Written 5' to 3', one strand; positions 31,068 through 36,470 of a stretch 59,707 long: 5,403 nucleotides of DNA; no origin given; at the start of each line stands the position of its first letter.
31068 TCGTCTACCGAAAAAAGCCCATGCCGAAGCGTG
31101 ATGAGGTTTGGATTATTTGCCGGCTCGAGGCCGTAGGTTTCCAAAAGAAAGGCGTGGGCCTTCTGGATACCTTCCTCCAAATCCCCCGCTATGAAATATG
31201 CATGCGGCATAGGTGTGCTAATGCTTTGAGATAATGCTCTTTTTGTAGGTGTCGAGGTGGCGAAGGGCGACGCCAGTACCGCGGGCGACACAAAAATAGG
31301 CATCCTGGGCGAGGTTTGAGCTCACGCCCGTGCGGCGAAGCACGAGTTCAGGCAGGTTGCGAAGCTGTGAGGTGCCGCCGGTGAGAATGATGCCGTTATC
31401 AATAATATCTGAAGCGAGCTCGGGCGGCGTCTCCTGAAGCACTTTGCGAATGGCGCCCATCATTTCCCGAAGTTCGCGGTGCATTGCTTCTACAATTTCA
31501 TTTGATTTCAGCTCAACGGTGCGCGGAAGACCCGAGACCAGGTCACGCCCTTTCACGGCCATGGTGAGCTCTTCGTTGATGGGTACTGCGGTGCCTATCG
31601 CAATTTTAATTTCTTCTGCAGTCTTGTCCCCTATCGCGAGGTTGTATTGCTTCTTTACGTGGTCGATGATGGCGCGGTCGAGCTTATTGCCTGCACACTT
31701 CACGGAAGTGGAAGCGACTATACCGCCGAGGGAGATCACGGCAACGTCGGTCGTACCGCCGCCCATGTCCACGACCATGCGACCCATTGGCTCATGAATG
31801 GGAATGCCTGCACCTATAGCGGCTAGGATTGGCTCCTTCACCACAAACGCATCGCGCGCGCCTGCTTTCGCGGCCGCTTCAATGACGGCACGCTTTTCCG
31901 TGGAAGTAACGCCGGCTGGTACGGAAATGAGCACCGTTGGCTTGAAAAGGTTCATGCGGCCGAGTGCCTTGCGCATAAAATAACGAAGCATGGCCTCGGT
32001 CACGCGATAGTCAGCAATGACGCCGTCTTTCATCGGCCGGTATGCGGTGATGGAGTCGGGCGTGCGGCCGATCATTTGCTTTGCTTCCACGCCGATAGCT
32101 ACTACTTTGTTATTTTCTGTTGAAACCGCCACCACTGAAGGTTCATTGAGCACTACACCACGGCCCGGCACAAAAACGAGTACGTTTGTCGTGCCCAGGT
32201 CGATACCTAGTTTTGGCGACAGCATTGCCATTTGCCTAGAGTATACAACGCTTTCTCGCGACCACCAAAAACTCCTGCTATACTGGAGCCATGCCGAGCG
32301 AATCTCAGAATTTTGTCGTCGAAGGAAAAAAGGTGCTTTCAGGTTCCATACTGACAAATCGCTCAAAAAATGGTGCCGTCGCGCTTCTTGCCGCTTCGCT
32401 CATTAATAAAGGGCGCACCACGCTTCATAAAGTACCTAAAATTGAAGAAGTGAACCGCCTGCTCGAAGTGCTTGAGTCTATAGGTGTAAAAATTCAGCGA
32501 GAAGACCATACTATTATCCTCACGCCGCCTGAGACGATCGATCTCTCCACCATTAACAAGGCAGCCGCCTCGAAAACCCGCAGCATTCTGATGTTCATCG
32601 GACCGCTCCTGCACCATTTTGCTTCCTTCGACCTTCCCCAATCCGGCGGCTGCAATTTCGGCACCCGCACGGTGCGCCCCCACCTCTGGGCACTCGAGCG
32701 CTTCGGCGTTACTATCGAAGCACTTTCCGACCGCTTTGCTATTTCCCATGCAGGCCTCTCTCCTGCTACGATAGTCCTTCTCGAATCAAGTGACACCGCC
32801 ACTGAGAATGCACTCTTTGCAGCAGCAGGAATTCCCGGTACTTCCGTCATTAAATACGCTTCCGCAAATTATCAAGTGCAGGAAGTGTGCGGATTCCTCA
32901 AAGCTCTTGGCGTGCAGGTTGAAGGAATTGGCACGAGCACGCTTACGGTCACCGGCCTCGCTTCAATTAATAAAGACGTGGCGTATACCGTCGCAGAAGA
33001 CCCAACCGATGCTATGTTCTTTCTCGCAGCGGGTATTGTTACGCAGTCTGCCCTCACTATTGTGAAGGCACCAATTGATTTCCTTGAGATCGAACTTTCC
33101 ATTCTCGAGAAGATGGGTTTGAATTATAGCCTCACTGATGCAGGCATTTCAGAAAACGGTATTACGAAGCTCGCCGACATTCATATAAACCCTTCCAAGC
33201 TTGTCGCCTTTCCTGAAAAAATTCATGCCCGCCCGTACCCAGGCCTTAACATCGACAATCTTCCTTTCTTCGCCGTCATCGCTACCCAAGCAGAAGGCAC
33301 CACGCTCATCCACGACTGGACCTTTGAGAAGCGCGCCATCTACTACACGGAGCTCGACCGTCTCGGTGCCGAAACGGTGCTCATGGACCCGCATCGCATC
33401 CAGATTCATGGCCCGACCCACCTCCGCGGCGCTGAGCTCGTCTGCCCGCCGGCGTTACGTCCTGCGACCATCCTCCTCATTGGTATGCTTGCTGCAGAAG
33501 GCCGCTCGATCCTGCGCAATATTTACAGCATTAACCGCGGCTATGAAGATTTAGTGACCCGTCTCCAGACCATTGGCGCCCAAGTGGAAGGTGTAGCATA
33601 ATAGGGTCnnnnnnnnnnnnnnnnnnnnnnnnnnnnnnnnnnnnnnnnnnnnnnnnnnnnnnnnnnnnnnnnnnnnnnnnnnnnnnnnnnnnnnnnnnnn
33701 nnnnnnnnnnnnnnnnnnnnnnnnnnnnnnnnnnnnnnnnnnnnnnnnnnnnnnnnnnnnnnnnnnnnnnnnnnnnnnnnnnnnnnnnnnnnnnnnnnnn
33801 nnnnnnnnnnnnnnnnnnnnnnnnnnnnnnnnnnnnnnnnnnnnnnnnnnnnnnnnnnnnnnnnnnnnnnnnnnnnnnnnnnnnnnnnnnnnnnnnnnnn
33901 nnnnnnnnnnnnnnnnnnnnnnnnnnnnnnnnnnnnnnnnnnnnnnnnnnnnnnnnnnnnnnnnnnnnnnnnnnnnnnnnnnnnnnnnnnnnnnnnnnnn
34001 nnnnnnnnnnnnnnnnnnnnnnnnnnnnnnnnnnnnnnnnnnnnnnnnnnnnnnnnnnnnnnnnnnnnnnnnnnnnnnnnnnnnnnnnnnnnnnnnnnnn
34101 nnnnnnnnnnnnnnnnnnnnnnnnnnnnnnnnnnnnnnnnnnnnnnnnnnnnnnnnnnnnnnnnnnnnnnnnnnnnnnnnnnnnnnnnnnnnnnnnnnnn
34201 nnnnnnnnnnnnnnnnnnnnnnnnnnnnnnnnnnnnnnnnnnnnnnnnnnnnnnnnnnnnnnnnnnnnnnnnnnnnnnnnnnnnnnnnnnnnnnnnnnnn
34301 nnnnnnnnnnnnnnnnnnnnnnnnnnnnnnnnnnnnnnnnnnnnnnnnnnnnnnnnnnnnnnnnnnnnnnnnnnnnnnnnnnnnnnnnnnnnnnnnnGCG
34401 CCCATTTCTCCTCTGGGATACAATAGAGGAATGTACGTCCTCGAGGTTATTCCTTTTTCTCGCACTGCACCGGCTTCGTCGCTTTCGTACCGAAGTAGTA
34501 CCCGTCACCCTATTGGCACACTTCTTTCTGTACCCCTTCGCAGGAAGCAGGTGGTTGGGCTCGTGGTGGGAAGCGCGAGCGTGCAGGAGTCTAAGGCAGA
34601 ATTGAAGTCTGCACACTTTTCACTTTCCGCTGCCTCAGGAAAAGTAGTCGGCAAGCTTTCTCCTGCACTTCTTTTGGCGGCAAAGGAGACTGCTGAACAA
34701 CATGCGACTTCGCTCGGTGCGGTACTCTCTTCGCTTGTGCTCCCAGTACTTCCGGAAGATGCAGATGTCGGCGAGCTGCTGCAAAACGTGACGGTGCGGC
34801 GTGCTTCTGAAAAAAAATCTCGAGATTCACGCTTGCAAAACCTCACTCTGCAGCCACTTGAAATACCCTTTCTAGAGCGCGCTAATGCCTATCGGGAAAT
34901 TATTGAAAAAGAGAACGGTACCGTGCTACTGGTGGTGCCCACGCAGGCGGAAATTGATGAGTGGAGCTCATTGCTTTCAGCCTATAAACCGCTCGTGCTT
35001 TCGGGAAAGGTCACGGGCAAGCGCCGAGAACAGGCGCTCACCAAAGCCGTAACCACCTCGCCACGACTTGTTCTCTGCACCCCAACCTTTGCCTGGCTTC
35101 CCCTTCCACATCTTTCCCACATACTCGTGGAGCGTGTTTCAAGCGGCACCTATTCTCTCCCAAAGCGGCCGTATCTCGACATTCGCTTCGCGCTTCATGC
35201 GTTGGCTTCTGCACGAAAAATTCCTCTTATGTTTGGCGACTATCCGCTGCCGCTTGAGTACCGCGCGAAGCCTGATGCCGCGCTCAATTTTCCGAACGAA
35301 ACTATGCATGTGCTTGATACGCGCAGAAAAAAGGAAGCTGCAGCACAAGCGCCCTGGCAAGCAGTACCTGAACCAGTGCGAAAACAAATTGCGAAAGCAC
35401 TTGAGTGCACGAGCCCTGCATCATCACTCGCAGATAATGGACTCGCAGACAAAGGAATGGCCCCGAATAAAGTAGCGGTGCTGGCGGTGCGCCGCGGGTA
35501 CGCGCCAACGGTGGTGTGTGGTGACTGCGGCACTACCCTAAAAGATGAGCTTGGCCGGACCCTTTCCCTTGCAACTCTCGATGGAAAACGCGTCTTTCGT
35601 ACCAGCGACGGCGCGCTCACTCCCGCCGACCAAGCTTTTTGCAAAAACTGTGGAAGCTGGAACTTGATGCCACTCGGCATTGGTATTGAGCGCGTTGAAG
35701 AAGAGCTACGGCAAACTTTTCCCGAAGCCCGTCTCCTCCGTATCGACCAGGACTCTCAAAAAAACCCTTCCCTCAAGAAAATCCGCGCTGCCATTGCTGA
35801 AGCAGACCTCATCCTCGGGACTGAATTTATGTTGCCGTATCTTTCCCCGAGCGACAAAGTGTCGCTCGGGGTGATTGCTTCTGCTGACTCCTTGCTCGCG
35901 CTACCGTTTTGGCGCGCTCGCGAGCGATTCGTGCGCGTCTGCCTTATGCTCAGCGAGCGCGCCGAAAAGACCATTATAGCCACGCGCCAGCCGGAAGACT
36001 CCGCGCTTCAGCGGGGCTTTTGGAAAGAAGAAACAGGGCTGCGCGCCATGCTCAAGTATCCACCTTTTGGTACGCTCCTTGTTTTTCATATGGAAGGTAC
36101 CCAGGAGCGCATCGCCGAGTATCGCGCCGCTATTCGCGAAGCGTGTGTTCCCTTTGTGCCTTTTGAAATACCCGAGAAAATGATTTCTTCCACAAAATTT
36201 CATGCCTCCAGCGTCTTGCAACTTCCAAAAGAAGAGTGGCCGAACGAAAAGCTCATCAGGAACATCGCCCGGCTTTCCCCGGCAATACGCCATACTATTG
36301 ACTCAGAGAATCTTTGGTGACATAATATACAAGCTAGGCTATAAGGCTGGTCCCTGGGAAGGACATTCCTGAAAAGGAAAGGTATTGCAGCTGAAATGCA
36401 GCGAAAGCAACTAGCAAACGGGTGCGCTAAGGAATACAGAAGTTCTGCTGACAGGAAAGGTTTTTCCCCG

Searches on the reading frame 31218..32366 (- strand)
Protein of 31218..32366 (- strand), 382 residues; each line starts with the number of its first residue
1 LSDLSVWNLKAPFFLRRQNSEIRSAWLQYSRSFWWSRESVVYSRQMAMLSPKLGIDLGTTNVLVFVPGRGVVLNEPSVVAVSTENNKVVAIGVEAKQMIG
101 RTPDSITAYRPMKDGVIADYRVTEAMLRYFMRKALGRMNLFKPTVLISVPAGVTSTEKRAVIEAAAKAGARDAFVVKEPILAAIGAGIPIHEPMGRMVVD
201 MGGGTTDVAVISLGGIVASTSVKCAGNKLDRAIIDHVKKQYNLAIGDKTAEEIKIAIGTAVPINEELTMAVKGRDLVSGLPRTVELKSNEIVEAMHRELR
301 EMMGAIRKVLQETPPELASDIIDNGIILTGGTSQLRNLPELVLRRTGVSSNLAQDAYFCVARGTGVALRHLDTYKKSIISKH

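Call 65: search_protein_families(library=pfam, max_evalue=0.001, proteins=[window:31218-32366:-])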
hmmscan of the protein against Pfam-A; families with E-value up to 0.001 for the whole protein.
window:31218-32366:- (382 aa): 4 families
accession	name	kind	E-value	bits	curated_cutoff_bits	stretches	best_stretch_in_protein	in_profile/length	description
PF06723.19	MreB_Mbl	-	1.8e-133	444.9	27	1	52-375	3-326/327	MreB/Mbl protein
PF00022.25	Actin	-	2.5e-12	46.5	27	1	76-240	31-190/410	Actin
PF00012.26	HSP70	-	1.4e-11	43.8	20.6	1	144-365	135-369/599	Hsp70 protein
PF14450.12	FtsA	-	3.1e-10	40.9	31.8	1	197-353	1-110/127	Cell division protein FtsA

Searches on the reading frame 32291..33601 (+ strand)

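Call 65: search_protein_families(library=pfam, max_evalue=0.001, proteins=[window:32291-33601:+])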
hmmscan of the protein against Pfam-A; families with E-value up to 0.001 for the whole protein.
window:32291-33601:+ (436 aa): 1 family
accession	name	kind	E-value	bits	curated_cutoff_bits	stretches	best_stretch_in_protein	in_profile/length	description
PF00275.25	EPSP_synthase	-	1.5e-45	156.1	22.8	1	11-424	2-416/417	EPSP synthase (3-phosphoshikimate 1-carboxyvinyltransferase)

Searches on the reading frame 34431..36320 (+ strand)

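Call 65: search_protein_families(library=pfam, max_evalue=0.001, proteins=[window:34431-36320:+])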
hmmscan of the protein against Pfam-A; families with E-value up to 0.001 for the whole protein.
window:34431-36320:+ (629 aa): 1 family
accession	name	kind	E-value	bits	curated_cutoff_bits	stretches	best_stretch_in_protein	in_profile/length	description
PF17764.6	PriA_3primeBD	-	0.00022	21.5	22.7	1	18-101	12-93/96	3'DNA-binding domain (3'BD)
